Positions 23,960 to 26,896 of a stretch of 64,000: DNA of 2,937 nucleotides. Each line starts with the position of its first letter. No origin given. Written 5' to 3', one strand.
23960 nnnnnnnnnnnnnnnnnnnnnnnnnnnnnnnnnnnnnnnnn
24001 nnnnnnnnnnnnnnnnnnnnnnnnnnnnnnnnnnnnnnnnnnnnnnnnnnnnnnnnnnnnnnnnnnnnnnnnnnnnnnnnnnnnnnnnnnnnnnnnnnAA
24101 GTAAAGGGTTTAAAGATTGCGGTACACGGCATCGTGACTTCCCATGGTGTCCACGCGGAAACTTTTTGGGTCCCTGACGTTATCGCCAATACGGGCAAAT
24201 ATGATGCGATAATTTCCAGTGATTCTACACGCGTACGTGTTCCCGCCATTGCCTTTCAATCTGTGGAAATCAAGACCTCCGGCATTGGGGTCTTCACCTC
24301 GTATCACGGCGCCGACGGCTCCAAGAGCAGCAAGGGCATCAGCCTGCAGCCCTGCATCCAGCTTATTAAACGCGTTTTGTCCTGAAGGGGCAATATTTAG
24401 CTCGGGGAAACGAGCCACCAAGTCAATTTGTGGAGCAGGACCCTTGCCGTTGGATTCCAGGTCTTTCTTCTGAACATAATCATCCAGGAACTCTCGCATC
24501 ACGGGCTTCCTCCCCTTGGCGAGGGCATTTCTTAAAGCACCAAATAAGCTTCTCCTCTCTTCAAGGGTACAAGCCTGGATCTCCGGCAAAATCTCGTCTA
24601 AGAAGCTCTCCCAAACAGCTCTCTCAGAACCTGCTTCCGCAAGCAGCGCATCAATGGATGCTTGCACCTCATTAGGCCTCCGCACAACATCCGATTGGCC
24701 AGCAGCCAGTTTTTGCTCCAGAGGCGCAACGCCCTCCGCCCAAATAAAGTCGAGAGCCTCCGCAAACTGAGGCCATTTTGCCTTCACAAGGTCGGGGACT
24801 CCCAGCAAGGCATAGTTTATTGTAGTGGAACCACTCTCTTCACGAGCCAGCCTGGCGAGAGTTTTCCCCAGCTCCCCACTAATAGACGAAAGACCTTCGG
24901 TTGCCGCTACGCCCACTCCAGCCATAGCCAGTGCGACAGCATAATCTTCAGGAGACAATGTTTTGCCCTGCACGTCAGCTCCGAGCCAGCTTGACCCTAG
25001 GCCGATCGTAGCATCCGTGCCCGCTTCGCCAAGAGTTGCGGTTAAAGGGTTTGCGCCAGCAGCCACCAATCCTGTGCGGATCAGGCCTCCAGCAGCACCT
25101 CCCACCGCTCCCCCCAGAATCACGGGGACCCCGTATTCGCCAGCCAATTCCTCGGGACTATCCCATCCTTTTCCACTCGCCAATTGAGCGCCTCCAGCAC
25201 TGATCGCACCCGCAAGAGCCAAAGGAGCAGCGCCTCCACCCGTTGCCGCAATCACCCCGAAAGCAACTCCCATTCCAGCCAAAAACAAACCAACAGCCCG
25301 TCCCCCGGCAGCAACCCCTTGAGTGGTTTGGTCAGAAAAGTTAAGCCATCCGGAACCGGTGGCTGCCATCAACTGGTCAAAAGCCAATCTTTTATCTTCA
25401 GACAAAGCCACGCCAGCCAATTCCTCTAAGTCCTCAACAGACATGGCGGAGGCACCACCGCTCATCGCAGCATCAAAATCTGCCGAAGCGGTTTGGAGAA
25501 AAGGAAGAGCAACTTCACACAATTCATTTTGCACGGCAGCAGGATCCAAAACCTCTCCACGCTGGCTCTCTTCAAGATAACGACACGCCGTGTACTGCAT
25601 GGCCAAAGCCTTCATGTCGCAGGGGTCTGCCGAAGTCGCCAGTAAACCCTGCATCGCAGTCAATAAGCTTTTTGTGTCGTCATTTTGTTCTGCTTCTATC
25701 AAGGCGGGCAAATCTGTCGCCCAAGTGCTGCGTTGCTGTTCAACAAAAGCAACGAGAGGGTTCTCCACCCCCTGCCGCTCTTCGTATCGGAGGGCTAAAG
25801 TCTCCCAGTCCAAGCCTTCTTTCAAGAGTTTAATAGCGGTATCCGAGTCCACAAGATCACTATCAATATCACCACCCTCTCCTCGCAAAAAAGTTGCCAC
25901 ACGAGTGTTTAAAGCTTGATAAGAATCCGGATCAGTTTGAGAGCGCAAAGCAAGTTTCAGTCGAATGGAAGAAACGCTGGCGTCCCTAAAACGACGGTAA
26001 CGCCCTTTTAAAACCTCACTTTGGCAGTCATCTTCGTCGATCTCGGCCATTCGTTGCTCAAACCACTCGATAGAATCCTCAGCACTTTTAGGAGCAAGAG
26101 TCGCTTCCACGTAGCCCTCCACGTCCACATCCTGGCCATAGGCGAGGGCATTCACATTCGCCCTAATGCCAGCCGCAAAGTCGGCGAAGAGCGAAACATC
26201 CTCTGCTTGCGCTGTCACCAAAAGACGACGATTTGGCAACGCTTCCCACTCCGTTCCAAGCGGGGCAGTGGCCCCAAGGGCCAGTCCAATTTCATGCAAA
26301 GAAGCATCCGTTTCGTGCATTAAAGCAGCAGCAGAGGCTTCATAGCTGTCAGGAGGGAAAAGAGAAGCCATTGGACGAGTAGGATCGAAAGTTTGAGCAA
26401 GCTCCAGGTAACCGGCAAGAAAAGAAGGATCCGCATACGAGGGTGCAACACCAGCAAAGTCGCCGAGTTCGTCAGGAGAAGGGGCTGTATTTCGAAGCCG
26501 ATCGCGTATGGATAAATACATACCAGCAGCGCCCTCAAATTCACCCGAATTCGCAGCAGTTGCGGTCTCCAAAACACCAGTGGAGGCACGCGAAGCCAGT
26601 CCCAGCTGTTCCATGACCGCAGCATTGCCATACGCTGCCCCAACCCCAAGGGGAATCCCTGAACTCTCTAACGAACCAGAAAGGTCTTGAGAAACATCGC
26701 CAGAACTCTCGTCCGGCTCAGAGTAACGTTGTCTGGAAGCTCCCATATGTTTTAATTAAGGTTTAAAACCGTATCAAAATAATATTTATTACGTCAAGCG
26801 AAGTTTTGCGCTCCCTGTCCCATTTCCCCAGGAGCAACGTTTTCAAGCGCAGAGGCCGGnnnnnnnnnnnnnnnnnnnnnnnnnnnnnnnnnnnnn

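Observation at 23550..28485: Orphan three-gene cassette with polymorphic-toxin-like architecture but no known delivery domain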

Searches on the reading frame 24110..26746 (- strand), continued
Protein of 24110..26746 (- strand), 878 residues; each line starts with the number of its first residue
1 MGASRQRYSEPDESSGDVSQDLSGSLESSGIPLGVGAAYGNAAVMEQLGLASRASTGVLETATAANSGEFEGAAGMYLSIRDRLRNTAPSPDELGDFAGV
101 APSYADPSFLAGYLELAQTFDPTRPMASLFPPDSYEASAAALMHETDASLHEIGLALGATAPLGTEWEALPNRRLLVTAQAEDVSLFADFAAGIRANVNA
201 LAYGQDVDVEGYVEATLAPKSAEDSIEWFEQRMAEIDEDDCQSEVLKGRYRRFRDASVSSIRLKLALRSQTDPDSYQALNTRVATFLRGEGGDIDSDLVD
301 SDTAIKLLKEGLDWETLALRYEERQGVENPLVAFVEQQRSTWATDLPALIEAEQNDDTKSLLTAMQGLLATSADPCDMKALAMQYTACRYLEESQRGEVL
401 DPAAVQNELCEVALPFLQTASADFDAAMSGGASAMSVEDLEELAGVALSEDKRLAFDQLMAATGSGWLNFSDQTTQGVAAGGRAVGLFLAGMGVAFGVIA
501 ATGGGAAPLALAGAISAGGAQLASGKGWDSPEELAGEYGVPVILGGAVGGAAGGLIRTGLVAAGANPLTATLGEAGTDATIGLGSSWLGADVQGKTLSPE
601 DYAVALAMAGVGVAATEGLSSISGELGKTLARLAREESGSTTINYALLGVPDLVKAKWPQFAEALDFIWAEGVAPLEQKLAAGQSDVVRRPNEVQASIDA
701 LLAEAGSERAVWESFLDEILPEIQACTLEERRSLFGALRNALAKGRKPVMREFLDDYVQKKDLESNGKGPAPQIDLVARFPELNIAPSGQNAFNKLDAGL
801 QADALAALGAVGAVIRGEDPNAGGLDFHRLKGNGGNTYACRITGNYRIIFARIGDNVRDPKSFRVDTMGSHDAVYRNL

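Call 57: predict_structure(alignment_id=A3)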
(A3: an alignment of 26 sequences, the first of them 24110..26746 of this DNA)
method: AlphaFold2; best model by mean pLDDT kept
length: 878 residues; sequences in the alignment: 26
mean_pLDDT: 60.5   pTM: 0.52
mean pLDDT of the five models: 60.5, 58.9, 58.4, 56.4, 55.0
residues with pLDDT >= 90: 66; 70-90: 305; 50-70: 152; < 50: 355
segments of 3 or more residues with pLDDT < 50: 1-49, 467-469, 479-692, 765-777, 783-827, 844-847, 855-864, 870-878
pLDDT, mean of each block of 10 residues (from residue 1): 31 37 41 36 44 74 78 85 81 58 78 75 59 71 85 86 83 91 91 68 67 90 94 81 73 90 89 91 90 78 89 88 87 88 87 84 85 73 86 84 79 82 80 75 88 89 61 52 35 38 35 36 39 42 32 27 27 24 22 28 38 45 40 37 28 35 35 31 33 60 70 71 68 68 56 59 43 46 40 29 32 31 43 56 48 46 48 43
secondary structure, 60 per line:
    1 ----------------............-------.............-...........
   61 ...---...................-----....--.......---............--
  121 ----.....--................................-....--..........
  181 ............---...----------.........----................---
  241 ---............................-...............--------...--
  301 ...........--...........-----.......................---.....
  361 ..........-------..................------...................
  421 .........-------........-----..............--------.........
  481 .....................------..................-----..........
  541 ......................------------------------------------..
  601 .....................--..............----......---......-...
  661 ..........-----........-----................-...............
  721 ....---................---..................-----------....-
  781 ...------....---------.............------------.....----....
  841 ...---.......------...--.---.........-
elements in order (helices of 4 or more, strands of 3 or more residues): H17-28 H36-48 H50-63 H67-85 H91-94 H97-103 H107-118 H125-129 H132-163 H165-168 H171-192 H209-217 H222-237 H244-271 H273-287 H301-311 H314-324 H330-352 H356-370 H378-395 H402-429 H437-444 H450-463 H472-501 H508-525 H531-562 H599-621 H624-637 H642-647 H651-656 H658-670 H676-683 H689-704 H706-724 H728-743 H747-764 H776-779 H790-793 H803-815 E828-832 E837-843 E847-853 H869-877

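Call 67: fold_search(model_id=the predicted structure, library=pdb)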
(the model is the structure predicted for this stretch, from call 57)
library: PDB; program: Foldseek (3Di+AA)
matches with E <= 10: 608; with E <= 0.001: 0
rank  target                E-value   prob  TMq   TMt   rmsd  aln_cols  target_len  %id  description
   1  9mg8_B                1.6e-02  0.75  0.11  0.20  27.6       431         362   15  Crystal Structure of b-iTHR-110 (released 2025-12-17)
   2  7rw8_A                4.9e-02  0.35  0.11  0.13  23.2       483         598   10  AP2 bound to heparin in the closed conformation (released 2022-03-30)
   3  4u1d_A                9.2e-02  0.72  0.17  0.27  19.9       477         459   14  Structure of the PCI domain of translation initiation factor eIF3a (released 2014-09-10)
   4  6u1s_A                1.0e-01  0.41  0.10  0.20  22.8       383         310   14  Cryo-EM structure of a de novo designed 16-helix transmembrane nanopore, TMHC8_R. (released 2020-08-19)
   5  3qtn                  1.0e-01  0.35  0.11  0.20  19.8       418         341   11  Structure of S. pombe nuclear import adaptor Nro1 (Space group P6522) (released 2011-09-21)
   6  7woo_C                1.0e-01  0.35  0.12  0.09  21.3       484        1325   12  Cryo-EM structure of the inner ring protomer of the Saccharomyces cerevisiae nuclear pore complex (released 2022-04-13)
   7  7rdr_A                1.0e-01  0.47  0.13  0.21  21.3       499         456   12  Circular tandem repeat protein with novel repeat topology and enhanced subunit contact surfaces (released 2021-09-01)
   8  9hvq_Q                1.0e-01  0.11  0.08  0.08  42.8       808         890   13  Structure of the transcribing Pol II-DSIF-PAF-SPT6-RECQL5 complex (released 2025-07-16)
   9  5a6c_B                1.1e-01  0.30  0.08  0.16  21.3       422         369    8  Concomitant binding of Afadin to LGN and F-actin directs planar spindle orientation (released 2015-12-30)
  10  8r0j_C                1.4e-01  0.89  0.15  0.37  15.7       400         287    8  Crystal structure of the retromer complex VPS29/VPS35 with the ligand bis-1,3-phenyl guanylhydrazone, 2a (released 2024-03-27)
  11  5osi_K                1.5e-01  0.54  0.12  0.27  19.1       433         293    9  Structure of retromer VPS29-VPS35C subunits complexed with RidL harpin loop (163-176) (released 2017-12-13)
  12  6c9m_A                1.5e-01  0.13  0.08  0.09  23.8       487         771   13  The Human NatA (Naa10/Naa15) amino-terminal acetyltransferase complex (released 2018-06-06)
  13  5mpb_Q                1.6e-01  0.21  0.10  0.15  21.1       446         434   10  26S proteasome in presence of AMP-PNP (s3) (released 2017-03-08)
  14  2bnx_A                1.6e-01  0.28  0.11  0.19  15.5       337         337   15  Crystal structure of the dimeric regulatory domain of mouse diaphaneous-related formin (DRF), mDia1 (released 2005-06-13)
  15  9hma                  1.6e-01  0.25  0.12  0.09  23.3       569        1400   12  Cryo-EM structure of apo human separase (released 2025-09-03)
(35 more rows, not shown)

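Call 69: find_related_loci(query=window:24110-26746:-, collection=metagenome_contigs, flank=10000)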
Query window:24110-26746:- (878 aa) in metagenome_contigs; peptide patterns used: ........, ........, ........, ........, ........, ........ (x = any residue, [..] = any of these).
73 stretches matched a pattern, but none encodes a relative of the query by tblastn (E <= 1e-3).

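Call 87: search_protein_families(library=phrogs, proteins=[window:24110-26746:-], max_evalue=0.1)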
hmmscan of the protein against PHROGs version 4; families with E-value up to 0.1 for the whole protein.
window:24110-26746:- (878 aa): 1 family
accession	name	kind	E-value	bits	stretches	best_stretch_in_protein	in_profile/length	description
phrog_3066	-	moron, auxiliary metabolic gene and host takeover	8e-05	23.7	1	794-857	20-83/94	toxin of TA system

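Call 100: search_protein_families(library=ncbifam, alignment_id=A3, max_evalue=0.001)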
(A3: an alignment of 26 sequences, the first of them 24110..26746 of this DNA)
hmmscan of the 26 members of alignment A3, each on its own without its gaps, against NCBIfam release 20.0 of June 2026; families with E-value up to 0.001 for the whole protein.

A. member 1, window:24110-26746:- (878 aa): 0 families

B. families by the number of members that match (of 26 scanned): 14 families
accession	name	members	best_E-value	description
TIGR00254.1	GGDEF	2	1.7e-11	diguanylate cyclase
NF052573.1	HisKinEspAMyxo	1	3.6e-10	serine histidine kinase EspA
NF038266.1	diguan_SiaD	1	8.5e-10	biofilm regulation diguanylate cyclase SiaD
NF007423.1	PRK09966.1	1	9.2e-10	diguanylate cyclase DgcN/YfiN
NF001204.0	PRK00166.1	1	3.7e-09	symmetrical bis(5'-nucleosyl)-tetraphosphatase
NF045675.1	PhdiestaseDibA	1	4e-09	phosphodiesterase DibA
NF040885.1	diguan_DgcJ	1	8e-09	diguanylate cyclase DgcJ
NF007135.0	PRK09581.1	1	2.5e-07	PleD family two-component system response regulator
NF007474.0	PRK10060.1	1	4.4e-07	cyclic di-GMP phosphodiesterase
NF049868.1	FhaB_Rv0019c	1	9.3e-06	FHA domain-containing protein FhaB/FipA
NF007380.0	PRK09894.1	1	2.3e-05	diguanylate cyclase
NF047654.1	DiguCycDgcRLepto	1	6.1e-05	diguanylate cyclase DgcR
NF033760.1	gliding_GltG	1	0.00058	adventurous gliding motility protein GltG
NF051473.1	DigCycDgcsShew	1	0.00067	diguanylate cyclase DgcS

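Call 101: list_cluster_members(proteins=[P0003, P0006, P0009, P0015, P0017, P0018, P0022, P0024, P0027, P0013])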
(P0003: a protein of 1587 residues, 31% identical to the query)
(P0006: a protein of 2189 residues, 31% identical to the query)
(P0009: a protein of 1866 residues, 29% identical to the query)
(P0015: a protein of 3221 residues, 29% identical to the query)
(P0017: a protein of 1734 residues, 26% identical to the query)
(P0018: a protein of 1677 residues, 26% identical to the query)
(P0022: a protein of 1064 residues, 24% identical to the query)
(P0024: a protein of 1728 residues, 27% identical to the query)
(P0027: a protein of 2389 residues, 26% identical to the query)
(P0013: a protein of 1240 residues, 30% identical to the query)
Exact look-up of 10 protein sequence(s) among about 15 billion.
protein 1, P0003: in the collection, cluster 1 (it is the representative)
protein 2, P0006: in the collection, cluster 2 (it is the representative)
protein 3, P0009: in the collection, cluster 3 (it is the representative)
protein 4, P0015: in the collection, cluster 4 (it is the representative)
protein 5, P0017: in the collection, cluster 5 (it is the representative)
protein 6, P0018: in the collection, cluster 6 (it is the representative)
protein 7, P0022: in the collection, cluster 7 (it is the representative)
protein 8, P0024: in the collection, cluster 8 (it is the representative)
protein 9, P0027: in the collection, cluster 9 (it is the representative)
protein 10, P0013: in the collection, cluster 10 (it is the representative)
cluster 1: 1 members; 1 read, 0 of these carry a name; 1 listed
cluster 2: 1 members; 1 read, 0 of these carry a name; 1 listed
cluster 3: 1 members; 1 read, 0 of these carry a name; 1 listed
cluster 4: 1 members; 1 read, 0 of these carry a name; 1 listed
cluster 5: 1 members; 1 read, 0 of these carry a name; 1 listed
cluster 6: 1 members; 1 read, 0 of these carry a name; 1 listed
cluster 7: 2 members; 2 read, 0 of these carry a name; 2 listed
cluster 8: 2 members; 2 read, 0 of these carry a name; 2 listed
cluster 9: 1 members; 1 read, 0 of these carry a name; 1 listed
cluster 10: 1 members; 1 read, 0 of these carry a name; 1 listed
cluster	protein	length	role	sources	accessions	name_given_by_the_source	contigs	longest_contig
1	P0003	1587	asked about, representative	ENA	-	-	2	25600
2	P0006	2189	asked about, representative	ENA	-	-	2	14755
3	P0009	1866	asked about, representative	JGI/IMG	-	-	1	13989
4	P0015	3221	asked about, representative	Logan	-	-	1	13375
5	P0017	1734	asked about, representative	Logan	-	-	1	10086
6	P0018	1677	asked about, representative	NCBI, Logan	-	-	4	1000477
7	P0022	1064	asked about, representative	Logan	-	-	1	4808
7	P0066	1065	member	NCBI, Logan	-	-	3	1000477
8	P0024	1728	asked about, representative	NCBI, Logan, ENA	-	-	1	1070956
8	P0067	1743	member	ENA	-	-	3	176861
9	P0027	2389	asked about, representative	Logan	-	-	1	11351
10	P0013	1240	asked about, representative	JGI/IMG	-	-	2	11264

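Call 102: find_encoding_contigs(protein=P0006, flank=10000, max_places=3)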
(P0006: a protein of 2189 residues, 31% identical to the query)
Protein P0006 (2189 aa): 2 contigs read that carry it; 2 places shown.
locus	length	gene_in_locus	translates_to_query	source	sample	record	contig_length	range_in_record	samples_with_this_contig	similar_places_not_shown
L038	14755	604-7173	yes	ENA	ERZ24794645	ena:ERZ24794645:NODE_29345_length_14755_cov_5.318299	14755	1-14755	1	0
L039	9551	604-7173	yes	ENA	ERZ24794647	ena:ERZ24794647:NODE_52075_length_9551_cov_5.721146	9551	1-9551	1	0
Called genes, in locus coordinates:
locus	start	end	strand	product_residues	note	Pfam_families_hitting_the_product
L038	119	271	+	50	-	-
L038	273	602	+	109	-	-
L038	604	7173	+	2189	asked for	PF22923:KIF2A-like_1st (faint), PF00990:GGDEF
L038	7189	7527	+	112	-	-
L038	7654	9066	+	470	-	PF00206:Lyase_1, PF10415:FumaraseC_C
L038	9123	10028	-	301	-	PF13328:HD_4 (weak)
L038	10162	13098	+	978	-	PF08447:PAS_3, PF00990:GGDEF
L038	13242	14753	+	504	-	?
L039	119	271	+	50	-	-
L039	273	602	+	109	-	-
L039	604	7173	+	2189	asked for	PF22923:KIF2A-like_1st (faint), PF00990:GGDEF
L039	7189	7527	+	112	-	-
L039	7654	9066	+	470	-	PF00206:Lyase_1, PF10415:FumaraseC_C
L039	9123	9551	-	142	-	?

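Call 108: find_related_loci(query=window:24110-26746:-, collection=viral_contigs, flank=8000)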
Query window:24110-26746:- (878 aa) in viral_contigs; peptide patterns used: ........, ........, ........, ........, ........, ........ (x = any residue, [..] = any of these).
5 stretches matched a pattern, but none encodes a relative of the query by tblastn (E <= 1e-3).

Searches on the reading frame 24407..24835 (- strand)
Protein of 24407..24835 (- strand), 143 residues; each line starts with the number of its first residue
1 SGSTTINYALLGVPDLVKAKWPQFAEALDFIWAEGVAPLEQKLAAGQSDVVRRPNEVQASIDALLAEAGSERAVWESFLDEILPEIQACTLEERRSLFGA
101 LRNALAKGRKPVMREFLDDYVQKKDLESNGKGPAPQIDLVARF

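Call 50: search_protein_families(library=pfam, proteins=[window:24407-24835:-], max_evalue=10)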
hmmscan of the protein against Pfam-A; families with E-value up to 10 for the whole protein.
seq(143 aa): 3 families
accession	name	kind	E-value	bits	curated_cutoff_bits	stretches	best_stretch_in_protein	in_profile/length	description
PF04216.18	FdhE_N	-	0.023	15.4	28.7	1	53-126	63-136/167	FdhE, N-terminal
PF12940.12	RAG1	-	0.076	11.5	25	1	56-114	410-472/653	Recombination-activation protein 1 (RAG1), recombinase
PF07631.16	PSD4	-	0.083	13.8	23.3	1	35-124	16-103/128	Protein of unknown function (DUF1592)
